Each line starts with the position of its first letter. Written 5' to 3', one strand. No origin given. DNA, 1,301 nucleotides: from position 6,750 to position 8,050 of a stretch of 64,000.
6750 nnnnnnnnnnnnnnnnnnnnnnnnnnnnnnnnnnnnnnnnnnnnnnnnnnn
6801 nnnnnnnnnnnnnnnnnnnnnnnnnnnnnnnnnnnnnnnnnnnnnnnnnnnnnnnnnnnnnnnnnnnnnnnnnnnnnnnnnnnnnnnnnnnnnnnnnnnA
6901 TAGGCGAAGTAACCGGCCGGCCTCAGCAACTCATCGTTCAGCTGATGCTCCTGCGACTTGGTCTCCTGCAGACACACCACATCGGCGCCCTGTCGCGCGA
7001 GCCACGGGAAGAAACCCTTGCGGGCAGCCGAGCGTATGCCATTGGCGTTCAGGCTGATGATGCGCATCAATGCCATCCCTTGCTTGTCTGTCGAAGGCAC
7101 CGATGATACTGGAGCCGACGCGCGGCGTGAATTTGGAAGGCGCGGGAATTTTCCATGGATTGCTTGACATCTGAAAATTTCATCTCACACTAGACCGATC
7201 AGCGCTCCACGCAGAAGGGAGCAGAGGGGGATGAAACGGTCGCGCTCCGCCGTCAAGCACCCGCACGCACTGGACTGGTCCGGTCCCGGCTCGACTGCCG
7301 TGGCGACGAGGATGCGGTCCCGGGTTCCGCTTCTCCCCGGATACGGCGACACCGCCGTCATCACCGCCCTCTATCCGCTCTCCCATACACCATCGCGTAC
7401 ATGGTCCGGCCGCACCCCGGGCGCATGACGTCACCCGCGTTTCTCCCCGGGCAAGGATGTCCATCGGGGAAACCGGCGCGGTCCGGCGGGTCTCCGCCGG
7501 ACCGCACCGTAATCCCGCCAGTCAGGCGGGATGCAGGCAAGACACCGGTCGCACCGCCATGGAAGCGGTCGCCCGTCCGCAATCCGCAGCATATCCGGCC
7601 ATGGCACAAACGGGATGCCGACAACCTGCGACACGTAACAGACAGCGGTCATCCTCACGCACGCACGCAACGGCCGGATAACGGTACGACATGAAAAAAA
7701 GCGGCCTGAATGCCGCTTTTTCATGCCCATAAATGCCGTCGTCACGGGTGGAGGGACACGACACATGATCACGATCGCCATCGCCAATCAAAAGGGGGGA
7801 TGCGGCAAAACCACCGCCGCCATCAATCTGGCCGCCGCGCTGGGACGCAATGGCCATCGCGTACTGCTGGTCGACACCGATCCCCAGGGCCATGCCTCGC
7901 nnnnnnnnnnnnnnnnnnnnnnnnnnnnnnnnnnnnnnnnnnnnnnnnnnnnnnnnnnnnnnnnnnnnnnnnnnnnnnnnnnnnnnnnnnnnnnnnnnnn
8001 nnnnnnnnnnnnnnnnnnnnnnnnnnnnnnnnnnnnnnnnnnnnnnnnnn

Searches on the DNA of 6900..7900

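Call 55: search_rna_families(source=window, start=6900, end=7900, threshold=evalue, max_evalue=0.01)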
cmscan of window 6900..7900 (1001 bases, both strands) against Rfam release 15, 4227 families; matches with E-value up to 0.01: 0.
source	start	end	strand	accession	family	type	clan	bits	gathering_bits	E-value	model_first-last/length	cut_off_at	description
